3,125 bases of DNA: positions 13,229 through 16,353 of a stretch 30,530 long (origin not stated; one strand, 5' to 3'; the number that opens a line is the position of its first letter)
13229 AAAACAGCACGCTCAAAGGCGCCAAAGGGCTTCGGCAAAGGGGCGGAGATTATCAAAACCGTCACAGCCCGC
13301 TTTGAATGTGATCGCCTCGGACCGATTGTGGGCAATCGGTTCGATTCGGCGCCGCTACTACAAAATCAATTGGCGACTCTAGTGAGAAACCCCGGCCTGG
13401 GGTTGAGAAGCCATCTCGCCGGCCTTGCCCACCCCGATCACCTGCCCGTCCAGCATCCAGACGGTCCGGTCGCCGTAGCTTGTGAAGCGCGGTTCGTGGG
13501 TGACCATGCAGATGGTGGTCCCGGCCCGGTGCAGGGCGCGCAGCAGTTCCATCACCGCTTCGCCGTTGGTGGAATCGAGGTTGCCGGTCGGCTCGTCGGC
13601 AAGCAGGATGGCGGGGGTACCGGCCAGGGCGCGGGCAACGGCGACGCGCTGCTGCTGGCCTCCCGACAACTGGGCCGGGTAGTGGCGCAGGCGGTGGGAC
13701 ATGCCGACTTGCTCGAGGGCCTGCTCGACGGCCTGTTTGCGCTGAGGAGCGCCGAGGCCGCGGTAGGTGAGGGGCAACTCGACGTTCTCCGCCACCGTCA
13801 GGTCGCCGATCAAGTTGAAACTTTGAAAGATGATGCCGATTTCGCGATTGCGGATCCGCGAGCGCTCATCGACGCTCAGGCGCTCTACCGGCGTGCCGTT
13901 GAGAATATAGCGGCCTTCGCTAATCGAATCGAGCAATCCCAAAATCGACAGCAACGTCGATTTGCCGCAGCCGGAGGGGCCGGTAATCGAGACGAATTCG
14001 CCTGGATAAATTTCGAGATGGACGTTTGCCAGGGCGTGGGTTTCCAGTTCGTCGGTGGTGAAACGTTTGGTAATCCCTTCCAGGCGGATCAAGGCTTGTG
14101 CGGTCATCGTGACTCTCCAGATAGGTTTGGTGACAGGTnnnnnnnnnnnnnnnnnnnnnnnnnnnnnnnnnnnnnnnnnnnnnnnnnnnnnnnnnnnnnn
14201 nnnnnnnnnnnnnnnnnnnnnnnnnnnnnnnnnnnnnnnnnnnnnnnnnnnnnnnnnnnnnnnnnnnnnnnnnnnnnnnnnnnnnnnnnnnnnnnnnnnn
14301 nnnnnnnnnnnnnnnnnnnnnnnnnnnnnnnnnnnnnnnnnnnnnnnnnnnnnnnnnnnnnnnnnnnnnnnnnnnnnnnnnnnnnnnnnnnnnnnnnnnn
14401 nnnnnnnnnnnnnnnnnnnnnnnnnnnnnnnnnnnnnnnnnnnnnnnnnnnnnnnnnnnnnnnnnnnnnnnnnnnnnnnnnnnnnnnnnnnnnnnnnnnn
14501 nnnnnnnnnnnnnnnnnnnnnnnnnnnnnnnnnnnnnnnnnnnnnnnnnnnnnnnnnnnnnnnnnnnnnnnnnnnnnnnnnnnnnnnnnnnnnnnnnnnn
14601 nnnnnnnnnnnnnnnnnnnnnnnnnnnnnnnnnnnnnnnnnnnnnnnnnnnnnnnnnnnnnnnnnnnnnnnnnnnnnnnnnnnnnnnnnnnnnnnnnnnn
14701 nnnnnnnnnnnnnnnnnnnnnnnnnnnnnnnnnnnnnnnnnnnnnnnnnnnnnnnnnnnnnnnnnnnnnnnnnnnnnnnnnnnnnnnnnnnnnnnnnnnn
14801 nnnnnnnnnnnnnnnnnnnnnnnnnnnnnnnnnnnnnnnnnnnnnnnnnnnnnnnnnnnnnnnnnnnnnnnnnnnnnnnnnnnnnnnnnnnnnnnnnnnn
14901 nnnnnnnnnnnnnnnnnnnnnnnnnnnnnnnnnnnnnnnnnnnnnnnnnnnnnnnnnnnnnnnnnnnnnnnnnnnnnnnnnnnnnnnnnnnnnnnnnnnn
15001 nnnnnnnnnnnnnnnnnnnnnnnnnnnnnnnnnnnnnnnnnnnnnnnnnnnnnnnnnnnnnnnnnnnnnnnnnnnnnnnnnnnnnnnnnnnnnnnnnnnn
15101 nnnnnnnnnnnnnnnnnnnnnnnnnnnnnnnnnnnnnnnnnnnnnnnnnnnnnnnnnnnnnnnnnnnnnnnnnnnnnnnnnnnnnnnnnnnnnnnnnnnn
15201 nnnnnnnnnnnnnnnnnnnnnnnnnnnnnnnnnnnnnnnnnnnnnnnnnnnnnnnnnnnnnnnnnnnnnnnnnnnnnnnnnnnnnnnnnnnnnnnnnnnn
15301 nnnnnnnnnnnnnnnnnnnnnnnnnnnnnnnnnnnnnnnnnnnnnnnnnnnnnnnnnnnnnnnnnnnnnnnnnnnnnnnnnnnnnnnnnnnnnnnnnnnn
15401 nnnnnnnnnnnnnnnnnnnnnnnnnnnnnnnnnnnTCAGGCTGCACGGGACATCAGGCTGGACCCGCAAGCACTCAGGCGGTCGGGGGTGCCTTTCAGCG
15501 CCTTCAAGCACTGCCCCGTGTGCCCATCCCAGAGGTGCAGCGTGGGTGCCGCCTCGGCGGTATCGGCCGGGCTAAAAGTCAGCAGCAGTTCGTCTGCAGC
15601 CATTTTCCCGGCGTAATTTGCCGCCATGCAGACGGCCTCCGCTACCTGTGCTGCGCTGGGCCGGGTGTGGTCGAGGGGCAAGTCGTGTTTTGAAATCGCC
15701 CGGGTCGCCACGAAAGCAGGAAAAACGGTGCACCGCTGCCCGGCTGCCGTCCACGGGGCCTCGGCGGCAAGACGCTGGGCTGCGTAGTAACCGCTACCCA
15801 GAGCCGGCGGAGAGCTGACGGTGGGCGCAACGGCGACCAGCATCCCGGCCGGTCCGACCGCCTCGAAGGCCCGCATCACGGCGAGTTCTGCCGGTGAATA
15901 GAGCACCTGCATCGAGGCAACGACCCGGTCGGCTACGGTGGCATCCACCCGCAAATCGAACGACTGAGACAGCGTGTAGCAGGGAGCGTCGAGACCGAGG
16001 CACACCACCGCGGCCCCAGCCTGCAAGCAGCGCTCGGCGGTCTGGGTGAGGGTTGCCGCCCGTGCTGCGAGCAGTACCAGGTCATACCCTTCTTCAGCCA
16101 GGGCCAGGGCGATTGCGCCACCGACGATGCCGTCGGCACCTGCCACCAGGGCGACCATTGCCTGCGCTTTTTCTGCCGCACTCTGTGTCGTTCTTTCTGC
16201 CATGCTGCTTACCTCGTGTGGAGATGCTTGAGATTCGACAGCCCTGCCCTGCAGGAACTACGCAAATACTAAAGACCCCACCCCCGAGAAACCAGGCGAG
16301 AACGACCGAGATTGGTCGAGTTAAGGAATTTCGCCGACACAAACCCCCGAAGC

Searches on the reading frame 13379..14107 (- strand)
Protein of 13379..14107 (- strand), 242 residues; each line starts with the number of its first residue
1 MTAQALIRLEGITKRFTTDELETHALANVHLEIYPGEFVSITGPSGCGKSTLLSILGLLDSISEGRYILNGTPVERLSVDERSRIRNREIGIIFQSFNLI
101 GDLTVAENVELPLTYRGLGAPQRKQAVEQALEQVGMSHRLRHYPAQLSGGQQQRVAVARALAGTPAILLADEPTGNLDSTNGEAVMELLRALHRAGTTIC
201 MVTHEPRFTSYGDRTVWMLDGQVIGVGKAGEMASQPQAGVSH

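Call 7: search_protein_families(library=pfam, proteins=[window:13379-14107:-], max_evalue=0.001)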
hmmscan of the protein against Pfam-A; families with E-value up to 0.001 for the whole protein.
window:13379-14107:- (242 aa): 5 families
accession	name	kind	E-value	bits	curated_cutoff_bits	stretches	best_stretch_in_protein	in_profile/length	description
PF00005.33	ABC_tran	-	5e-34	118.3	25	1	26-174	1-136/137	ABC transporter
PF13304.12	AAA_21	-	5.1e-08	33.8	27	0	39-68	2-29/304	AAA domain, putative AbiEii toxin, Type IV TA system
PF02463.25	SMC_N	-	1.6e-06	28.2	40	1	37-216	25-209/220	RecF/RecN/SMC N terminal domain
PF13481.12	AAA_25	-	8.1e-05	22.8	27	1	35-138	32-142/195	AAA domain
PF03215.21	Rad17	-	0.00056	20.3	23.8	1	25-62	34-71/186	Rad17 P-loop domain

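Call 75: search_protein_families(library=ncbifam, proteins=[window:13379-14107:-], max_evalue=0.001)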
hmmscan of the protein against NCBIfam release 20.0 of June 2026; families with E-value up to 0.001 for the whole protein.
window:13379-14107:- (242 aa): 188 families (the best 25 are shown)
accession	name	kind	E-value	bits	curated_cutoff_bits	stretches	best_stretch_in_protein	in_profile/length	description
NF038007.1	ABC_ATP_DarD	equivalog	1.1e-76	257.1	375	1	7-222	2-217/218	darobactin export ABC transporter ATP-binding protein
NF007826.0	PRK10535.1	equivalog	6.3e-63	213.1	966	1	5-229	3-227/648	macrolide ABC transporter ATP-binding protein/permease MacB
TIGR02673.1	FtsE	equivalog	3.3e-62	209.9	264.85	1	7-213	2-204/214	cell division ATP-binding protein FtsE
TIGR02211.1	LolD_lipo_ex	equivalog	4.6e-61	206.2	307.75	1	6-223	1-219/221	lipoprotein-releasing ABC transporter ATP-binding protein LolD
TIGR03608.1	L_ocin_972_ABC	subfamily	7.2e-60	202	254.85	1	11-216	3-204/206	putative bacteriocin export ABC transporter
NF007879.0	PRK10584.1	equivalog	1.3e-59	201.7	336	1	1-223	1-224/228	putative ABC transporter ATP-binding protein YbbA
TIGR02982.1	heterocyst_DevA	subfamily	1.8e-59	201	295.8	1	7-223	2-219/220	ABC exporter ATP-binding subunit, DevA family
NF008639.0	PRK11629.1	equivalog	6.4e-55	186.1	360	1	2-223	2-224/234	lipoprotein-releasing ABC transporter ATP-binding protein LolD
TIGR03265.1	PhnT2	equivalog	8.7e-55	186.3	457.7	1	6-237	4-227/353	putative 2-aminoethylphosphonate ABC transporter ATP-binding protein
NF007027.0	PRK09493.1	equivalog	3.7e-50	170.5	379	1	7-237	2-228/240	glutamine ABC transporter ATP-binding protein GlnQ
TIGR02314.1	ABC_MetN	equivalog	1.2e-47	162.6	499.7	1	6-240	1-236/343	methionine ABC transporter ATP-binding protein MetN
TIGR02315.1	ABC_phnC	equivalog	1.4e-46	158.9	266.1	1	6-233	1-234/243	phosphonate ABC transporter ATP-binding protein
TIGR00968.1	3a0106s01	subfamily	4.3e-46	157.3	342.75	1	8-237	2-223/237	sulfate ABC transporter ATP-binding protein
TIGR01186.1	proV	subfamily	1e-45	156.5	326.6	1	24-236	7-221/363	betaine/proline/choline family ABC transporter ATP-binding protein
NF040933.2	ABC_arch_GlcV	equivalog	1.4e-45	155.7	450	1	7-237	3-234/357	glucose ABC transporter ATP-binding protein GlcV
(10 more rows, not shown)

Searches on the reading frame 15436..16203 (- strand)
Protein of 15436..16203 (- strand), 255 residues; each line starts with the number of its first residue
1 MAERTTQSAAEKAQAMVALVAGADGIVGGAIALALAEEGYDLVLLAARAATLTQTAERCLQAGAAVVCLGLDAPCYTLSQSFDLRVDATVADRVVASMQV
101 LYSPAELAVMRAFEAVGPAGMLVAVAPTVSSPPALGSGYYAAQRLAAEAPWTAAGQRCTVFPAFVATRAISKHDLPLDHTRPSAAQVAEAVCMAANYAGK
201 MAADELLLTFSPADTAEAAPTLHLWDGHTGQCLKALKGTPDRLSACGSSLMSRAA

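Call 7: search_protein_families(library=pfam, proteins=[window:15436-16203:-], max_evalue=0.001)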
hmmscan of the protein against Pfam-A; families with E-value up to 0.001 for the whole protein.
window:15436-16203:- (255 aa): 1 family
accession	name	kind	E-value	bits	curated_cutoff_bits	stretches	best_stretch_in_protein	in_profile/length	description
PF00106.31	adh_short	-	0.00084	19.3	26.6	1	17-72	2-57/195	short chain dehydrogenase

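Call 74: search_protein_families(library=pfam, proteins=[window:15436-16203:-], max_evalue=0.01)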
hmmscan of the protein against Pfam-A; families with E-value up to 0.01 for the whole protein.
window:15436-16203:- (255 aa): 1 family
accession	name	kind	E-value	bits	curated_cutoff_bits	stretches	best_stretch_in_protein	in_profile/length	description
PF00106.31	adh_short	-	0.00084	19.3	26.6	1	17-72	2-57/195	short chain dehydrogenase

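Call 75: search_protein_families(library=ncbifam, proteins=[window:15436-16203:-], max_evalue=0.001)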
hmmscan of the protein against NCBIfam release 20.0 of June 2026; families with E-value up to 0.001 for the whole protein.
window:15436-16203:- (255 aa): 25 families
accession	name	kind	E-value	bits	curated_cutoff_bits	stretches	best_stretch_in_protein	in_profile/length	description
NF009386.0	PRK12745.1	equivalog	5.9e-07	28.8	250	1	13-73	3-64/259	3-ketoacyl-ACP reductase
NF040690.1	mycolate_SDR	equivalog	3.5e-06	26.6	380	1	13-61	6-54/265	mycolate reductase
NF005672.0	PRK07454.1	equivalog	6.5e-06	25.5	234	1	14-72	5-63/241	SDR family oxidoreductase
NF005806.0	PRK07666.1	equivalog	1.1e-05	24.8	286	1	11-72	3-64/239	3-ketoacyl-ACP reductase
NF004792.0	PRK06139.1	equivalog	2.2e-05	23.7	308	1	12-72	5-65/327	SDR family oxidoreductase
NF005873.0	PRK07814.1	equivalog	2.5e-05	23.8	346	1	14-68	9-63/263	SDR family oxidoreductase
NF005881.0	PRK07832.1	equivalog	4e-05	22.9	296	1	10-86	4-81/287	SDR family oxidoreductase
NF004203.0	PRK05653.2-4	subfamily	4.5e-05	22.9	313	1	13-72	4-63/260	3-oxoacyl-ACP reductase FabG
NF005495.0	PRK07109.1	subfamily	5.2e-05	22.7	264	1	11-72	4-65/334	SDR family oxidoreductase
TIGR01963.1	PHB_DH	subfamily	7.1e-05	22.2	307.05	1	17-108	3-89/255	3-hydroxybutyrate dehydrogenase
NF004825.0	PRK06181.1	equivalog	8.1e-05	22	215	1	14-72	5-63/268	SDR family oxidoreductase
NF005854.0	PRK07775.1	equivalog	0.0001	21.7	260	1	16-91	11-83/274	SDR family oxidoreductase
NF005681.0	PRK07478.1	subfamily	0.00015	21.2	267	1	14-72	5-63/254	SDR family oxidoreductase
NF012208.0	SDR_dihy_bifunc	exception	0.00018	21.1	325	1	18-70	1-54/233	bifunctional dihydropteridine reductase/dihydrofolate reductase TmpR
NF006132.0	PRK08277.1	subfamily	0.00028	20.4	281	1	14-69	9-64/280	D-mannonate oxidoreductase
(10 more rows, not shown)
